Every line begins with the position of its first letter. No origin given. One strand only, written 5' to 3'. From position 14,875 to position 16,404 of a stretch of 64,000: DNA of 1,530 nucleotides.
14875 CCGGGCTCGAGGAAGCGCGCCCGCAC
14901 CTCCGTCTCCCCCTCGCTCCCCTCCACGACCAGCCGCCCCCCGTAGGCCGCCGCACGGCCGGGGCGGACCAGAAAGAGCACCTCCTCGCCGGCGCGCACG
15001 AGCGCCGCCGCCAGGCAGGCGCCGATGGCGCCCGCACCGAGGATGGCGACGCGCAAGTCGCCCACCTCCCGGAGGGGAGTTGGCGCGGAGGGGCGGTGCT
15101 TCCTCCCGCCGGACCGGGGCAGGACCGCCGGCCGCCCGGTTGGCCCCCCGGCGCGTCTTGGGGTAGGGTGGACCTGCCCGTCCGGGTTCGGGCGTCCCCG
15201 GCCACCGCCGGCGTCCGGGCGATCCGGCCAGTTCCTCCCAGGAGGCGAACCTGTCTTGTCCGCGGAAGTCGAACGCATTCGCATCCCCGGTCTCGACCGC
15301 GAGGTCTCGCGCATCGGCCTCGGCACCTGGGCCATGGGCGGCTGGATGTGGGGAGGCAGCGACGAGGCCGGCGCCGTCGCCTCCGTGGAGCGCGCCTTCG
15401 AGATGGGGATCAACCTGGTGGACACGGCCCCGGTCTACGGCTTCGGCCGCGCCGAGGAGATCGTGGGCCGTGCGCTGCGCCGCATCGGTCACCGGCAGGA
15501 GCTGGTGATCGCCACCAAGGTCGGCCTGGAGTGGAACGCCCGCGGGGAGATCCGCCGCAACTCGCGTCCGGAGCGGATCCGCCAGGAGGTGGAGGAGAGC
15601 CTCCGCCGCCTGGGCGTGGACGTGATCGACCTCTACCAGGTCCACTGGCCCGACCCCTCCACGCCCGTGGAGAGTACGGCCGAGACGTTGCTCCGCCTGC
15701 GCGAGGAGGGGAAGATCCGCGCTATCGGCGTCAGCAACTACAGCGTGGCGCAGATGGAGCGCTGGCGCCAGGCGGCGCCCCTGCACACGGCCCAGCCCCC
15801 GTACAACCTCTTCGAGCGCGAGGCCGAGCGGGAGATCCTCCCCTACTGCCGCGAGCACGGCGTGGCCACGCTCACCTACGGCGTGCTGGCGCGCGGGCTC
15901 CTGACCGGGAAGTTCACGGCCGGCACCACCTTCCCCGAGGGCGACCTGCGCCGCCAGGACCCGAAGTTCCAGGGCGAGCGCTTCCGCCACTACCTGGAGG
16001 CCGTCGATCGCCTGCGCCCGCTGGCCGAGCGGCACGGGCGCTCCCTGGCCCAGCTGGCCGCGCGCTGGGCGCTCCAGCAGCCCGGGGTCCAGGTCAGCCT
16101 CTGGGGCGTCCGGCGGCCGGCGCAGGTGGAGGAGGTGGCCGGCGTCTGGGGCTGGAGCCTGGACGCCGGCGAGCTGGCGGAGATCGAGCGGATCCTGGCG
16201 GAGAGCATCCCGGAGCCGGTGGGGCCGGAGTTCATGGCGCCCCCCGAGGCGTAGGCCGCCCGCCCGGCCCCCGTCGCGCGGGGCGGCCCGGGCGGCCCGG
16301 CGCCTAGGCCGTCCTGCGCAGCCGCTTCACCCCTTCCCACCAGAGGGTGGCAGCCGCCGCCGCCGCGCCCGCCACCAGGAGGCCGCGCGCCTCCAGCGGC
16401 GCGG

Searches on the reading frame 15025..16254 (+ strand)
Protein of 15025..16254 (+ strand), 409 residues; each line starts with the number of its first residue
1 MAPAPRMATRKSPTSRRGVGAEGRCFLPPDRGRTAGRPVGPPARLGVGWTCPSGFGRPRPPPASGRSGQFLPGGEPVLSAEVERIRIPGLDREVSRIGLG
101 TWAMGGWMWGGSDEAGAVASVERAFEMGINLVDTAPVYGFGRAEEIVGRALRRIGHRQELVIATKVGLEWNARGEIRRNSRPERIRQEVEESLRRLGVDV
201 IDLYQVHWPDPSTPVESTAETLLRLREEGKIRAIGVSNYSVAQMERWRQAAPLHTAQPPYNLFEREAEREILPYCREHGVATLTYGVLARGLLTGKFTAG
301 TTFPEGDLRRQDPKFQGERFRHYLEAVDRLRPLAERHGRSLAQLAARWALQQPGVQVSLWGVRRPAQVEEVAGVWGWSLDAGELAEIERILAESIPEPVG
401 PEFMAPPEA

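Call 3: search_protein_families(library=pfam, proteins=[window:15025-16254:+])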
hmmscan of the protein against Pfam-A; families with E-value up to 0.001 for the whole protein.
window:15025-16254:+ (409 aa): 1 family
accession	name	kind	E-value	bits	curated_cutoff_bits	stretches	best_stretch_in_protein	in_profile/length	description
PF00248.27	Aldo_ket_red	-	1.9e-80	270.5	24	1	96-391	1-290/291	Aldo/keto reductase family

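Call 4: search_protein_families(library=ncbifam, proteins=[window:15025-16254:+])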
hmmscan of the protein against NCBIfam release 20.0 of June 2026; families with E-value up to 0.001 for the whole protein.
window:15025-16254:+ (409 aa): 7 families
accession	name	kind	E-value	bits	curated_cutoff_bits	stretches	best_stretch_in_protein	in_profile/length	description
NF049922.1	MethglyxlRedYdjG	equivalog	1.3e-63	215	550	1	84-386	3-316/326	NADH-dependent methylglyoxal reductase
NF007912.0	PRK10625.1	equivalog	1e-32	113.9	415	1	86-390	5-337/346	NADP(H)-dependent aldo-keto reductase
NF007388.0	PRK09912.1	subfamily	7.7e-32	110.5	448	1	118-392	46-333/346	L-glyceraldehyde 3-phosphate reductase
TIGR01293.1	Kv_beta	subfamily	2.4e-31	109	365.4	1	93-373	12-299/319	voltage-dependent potassium channel subunit beta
NF007695.0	PRK10376.1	subfamily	7.2e-26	90.9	280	1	91-284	14-211/290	oxidoreductase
NF008598.0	PRK11565.1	equivalog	5.8e-25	87.9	425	1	107-291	21-192/275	2,5-didehydrogluconate reductase DkgA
NF008377.0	PRK11172.1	equivalog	4.6e-21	75.2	327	1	114-291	15-184/267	2,5-didehydrogluconate reductase DkgB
